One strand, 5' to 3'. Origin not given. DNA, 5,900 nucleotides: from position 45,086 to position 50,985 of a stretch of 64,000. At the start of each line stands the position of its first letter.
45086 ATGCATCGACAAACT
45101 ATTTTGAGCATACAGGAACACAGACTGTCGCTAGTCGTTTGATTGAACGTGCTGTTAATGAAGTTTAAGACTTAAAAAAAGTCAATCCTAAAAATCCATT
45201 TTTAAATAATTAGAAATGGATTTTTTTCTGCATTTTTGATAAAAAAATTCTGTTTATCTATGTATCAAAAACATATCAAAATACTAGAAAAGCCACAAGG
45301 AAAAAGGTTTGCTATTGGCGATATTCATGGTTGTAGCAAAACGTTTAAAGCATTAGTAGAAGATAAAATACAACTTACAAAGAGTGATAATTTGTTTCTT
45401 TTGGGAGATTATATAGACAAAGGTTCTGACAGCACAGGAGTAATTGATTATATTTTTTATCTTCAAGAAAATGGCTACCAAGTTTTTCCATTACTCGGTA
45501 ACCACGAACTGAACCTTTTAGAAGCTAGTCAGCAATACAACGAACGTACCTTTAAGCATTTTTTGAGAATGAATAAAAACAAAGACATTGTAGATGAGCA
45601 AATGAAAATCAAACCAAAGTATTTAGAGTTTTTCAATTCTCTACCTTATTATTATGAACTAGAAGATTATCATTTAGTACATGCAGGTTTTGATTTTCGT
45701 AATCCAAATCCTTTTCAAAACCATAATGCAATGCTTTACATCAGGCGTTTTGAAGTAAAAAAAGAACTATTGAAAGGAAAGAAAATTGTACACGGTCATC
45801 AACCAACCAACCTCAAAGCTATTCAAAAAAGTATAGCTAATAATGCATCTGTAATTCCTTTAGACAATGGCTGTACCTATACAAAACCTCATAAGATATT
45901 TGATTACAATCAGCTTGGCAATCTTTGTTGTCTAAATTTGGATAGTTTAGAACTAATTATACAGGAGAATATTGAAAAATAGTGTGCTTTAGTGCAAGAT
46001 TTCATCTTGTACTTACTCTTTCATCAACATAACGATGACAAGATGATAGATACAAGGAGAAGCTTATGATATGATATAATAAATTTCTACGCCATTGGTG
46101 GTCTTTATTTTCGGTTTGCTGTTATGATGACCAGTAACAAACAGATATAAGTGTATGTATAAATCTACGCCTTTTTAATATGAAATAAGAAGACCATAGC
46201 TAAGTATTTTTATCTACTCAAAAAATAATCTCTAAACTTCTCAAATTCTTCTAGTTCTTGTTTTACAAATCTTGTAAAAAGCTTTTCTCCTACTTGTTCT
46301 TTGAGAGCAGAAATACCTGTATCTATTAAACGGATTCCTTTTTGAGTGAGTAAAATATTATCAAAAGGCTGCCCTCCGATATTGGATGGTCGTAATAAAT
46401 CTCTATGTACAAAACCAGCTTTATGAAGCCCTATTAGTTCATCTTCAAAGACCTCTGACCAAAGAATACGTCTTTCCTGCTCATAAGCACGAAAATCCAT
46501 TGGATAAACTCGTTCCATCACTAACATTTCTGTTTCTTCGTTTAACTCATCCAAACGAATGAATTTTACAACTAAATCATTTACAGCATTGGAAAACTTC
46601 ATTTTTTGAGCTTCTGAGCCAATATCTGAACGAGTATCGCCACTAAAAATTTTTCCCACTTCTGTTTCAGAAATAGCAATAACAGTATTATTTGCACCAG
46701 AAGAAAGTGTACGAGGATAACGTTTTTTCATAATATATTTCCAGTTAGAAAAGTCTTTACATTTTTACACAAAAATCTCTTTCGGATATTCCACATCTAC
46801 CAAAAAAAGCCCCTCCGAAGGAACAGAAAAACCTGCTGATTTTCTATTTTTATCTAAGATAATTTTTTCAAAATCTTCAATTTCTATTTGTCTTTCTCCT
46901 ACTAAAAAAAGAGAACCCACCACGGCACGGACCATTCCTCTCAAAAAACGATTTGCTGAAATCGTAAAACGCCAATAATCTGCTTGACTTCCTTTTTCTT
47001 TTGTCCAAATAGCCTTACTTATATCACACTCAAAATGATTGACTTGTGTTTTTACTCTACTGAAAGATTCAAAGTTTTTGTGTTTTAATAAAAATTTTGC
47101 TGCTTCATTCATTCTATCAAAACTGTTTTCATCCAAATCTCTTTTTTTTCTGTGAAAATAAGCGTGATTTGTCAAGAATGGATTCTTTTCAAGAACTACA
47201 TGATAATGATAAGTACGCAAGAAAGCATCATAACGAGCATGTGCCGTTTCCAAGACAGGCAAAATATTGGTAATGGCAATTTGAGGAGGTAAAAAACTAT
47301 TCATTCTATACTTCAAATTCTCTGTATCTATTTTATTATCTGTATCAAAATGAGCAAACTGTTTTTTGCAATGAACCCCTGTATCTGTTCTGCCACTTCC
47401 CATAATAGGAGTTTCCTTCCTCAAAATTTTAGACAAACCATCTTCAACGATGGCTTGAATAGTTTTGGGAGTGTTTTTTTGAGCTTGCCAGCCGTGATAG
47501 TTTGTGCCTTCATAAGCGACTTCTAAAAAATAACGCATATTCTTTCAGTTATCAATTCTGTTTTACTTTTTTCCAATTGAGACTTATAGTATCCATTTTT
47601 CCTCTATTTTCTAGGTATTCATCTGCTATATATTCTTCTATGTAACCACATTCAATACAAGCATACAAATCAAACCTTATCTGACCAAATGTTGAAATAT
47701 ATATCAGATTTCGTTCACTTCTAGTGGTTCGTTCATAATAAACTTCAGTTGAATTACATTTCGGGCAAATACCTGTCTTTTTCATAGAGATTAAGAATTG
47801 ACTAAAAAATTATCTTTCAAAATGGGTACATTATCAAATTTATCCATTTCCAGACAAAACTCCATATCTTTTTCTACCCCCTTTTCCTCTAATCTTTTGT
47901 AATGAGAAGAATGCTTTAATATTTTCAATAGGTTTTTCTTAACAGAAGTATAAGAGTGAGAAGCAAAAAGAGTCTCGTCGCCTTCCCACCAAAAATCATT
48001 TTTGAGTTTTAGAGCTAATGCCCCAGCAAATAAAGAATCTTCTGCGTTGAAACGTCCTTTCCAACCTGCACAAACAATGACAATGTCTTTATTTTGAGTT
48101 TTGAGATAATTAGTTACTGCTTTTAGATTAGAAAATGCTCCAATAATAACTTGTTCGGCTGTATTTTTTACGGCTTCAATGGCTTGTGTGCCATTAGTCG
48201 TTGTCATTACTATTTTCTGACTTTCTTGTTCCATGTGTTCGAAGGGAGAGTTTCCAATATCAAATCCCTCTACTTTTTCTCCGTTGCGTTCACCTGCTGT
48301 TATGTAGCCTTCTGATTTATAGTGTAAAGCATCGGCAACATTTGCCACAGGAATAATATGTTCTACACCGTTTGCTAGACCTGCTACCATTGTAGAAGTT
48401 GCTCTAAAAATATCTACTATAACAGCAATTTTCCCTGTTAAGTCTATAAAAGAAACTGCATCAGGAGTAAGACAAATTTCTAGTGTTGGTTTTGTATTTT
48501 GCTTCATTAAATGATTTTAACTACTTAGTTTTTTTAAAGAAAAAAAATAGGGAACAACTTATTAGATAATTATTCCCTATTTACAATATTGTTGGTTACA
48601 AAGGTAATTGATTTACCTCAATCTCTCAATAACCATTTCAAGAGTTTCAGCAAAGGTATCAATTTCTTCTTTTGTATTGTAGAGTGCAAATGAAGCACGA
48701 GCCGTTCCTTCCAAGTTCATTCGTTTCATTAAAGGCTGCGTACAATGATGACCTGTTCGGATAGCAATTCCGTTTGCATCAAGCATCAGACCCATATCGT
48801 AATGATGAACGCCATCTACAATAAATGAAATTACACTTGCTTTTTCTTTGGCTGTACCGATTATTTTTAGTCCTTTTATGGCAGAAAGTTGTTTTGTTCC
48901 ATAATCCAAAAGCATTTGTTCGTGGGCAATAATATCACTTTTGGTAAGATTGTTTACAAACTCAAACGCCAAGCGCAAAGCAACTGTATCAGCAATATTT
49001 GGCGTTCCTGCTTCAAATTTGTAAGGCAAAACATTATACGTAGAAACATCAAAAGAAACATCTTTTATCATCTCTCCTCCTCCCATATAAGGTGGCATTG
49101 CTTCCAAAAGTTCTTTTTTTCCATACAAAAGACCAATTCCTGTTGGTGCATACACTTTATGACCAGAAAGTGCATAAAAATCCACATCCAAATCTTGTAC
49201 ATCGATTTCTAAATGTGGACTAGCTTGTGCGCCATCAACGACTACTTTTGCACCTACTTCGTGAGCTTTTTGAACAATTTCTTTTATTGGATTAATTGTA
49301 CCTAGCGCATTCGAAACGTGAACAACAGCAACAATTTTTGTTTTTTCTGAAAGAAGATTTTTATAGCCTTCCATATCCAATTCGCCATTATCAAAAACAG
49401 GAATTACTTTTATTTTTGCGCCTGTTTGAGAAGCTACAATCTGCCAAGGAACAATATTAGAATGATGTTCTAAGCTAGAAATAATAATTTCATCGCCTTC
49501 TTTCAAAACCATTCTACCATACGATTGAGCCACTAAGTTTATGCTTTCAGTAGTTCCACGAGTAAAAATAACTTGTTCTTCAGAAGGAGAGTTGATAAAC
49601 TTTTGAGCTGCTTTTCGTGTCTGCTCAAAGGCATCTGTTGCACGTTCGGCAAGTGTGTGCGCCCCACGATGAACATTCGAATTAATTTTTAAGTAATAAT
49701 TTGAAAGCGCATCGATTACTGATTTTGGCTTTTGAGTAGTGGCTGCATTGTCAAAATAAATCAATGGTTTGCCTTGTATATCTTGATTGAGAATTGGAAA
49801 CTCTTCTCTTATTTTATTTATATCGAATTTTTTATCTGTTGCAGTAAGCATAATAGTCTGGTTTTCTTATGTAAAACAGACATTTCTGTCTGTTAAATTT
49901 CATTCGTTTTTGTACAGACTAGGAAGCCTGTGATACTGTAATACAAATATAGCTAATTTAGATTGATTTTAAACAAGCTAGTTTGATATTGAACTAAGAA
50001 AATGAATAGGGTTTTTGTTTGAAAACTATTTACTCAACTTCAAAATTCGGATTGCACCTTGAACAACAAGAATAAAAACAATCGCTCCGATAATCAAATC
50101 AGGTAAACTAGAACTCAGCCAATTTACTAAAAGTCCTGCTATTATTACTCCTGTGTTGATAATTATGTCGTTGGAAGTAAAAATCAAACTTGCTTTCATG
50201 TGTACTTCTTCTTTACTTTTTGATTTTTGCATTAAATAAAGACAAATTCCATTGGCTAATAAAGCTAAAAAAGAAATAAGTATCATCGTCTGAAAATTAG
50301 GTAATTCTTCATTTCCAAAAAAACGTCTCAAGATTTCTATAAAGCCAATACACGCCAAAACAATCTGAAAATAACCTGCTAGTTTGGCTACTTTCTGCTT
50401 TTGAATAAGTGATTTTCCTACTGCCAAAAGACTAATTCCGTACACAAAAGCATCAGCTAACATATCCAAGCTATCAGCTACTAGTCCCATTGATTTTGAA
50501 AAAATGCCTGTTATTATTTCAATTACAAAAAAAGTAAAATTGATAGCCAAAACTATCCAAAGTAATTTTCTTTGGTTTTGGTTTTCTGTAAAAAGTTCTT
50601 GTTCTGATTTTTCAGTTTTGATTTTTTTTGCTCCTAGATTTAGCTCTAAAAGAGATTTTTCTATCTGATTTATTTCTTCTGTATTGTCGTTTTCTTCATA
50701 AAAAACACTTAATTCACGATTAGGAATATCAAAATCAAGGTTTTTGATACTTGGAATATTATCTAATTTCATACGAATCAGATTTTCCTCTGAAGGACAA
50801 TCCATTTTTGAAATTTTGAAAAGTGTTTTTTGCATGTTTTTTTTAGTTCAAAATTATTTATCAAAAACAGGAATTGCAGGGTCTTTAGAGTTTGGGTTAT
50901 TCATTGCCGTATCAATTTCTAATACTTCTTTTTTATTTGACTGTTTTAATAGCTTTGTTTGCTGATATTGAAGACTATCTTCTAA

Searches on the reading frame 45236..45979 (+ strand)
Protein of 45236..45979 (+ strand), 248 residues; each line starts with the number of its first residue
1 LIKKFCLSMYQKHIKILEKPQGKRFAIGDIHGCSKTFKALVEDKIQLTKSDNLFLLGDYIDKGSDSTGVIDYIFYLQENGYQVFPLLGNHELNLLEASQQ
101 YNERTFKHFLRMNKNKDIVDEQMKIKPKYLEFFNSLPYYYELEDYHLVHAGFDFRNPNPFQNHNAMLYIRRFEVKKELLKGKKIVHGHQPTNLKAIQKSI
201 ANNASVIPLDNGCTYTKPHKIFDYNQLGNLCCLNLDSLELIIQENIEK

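Call 9: search_protein_families(library=pfam, proteins=[window:45236-45979:+], max_evalue=0.01)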
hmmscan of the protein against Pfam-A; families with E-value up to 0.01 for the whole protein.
window:45236-45979:+ (248 aa): 1 family
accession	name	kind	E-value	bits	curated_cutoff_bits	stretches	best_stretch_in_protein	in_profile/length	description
PF00149.33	Metallophos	-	2.2e-17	64.6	21.5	1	26-192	5-159/191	Calcineurin-like phosphoesterase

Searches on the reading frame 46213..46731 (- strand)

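Call 9: search_protein_families(library=pfam, proteins=[window:46213-46731:-], max_evalue=0.01)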
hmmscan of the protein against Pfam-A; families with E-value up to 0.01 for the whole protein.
window:46213-46731:- (173 aa): 1 family
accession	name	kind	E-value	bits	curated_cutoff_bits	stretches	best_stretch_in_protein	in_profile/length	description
PF00069.31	Pkinase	-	0.0094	15.8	31.7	0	35-146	43-150/263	Protein kinase domain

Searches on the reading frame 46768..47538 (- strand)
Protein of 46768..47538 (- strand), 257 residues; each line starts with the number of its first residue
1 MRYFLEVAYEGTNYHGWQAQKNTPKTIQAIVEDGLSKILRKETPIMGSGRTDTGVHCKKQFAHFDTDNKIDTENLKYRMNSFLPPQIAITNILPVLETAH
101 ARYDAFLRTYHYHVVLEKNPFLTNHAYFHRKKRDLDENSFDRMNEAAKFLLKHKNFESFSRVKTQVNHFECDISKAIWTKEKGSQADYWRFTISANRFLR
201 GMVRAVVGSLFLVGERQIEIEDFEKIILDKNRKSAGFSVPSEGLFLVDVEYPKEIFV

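Call 54: search_protein_families(library=pfam, proteins=[window:46768-47538:-], max_evalue=0.001)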
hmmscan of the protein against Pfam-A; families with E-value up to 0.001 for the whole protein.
window:46768-47538:- (257 aa): 1 family
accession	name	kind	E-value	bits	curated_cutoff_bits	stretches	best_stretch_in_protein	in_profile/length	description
PF01416.25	PseudoU_synth_1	-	1.2e-33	116.2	23.3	2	146-252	1-108/108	tRNA pseudouridine synthase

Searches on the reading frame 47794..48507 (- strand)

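Call 54: search_protein_families(library=pfam, proteins=[window:47794-48507:-], max_evalue=0.001)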
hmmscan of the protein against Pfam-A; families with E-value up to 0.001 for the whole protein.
window:47794-48507:- (238 aa): 1 family
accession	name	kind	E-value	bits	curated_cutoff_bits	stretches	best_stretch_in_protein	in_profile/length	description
PF04029.19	2-ph_phosp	-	4.4e-79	265.2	26.4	1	13-232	2-225/226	2-phosphosulpholactate phosphatase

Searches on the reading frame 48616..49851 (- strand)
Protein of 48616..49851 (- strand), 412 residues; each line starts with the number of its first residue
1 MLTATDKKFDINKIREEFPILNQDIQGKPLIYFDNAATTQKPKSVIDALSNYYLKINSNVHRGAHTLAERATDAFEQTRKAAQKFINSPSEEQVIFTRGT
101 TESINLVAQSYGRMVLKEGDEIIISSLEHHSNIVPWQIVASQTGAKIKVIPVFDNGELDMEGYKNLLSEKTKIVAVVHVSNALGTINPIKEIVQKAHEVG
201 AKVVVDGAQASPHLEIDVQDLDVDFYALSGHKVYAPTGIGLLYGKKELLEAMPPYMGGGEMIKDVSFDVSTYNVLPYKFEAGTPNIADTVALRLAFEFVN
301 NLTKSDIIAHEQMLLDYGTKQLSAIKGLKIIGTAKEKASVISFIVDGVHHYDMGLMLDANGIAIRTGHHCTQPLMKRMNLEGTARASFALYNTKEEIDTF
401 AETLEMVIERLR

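Call 54: search_protein_families(library=pfam, proteins=[window:48616-49851:-], max_evalue=0.001)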
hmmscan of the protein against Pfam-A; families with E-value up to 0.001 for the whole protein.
window:48616-49851:- (412 aa): 5 families
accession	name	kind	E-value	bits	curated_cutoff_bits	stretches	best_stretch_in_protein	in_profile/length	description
PF00266.25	Aminotran_5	-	9.8e-151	502.4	21.5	1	31-400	1-371/371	Aminotransferase class-V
PF00155.27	Aminotran_1_2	-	3.5e-10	40.1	19.7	1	75-208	44-187/361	Aminotransferase class I and II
PF01053.26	Cys_Met_Meta_PP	-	1.5e-08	34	27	1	114-229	86-195/381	Cys/Met metabolism PLP-dependent enzyme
PF01041.23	DegT_DnrJ_EryC1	-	6.7e-05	22.7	19.8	1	80-210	28-149/360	DegT/DnrJ/EryC1/StrS aminotransferase family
PF01212.27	Beta_elim_lyase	-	0.00033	20.5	27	1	109-250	64-217/288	Beta-eliminating lyase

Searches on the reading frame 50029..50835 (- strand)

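Call 77: search_protein_families(library=pfam, proteins=[window:50029-50835:-], max_evalue=0.001)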
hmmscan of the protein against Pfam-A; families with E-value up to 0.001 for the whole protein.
window:50029-50835:- (269 aa): 2 families
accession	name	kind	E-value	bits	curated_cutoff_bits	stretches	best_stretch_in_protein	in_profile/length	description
PF01545.26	Cation_efflux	-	1.3e-16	61.4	26.6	1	92-266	1-191/198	Cation efflux family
PF00403.32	HMA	-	0.00026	21.8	24.8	1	6-60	2-54/62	Heavy-metal-associated domain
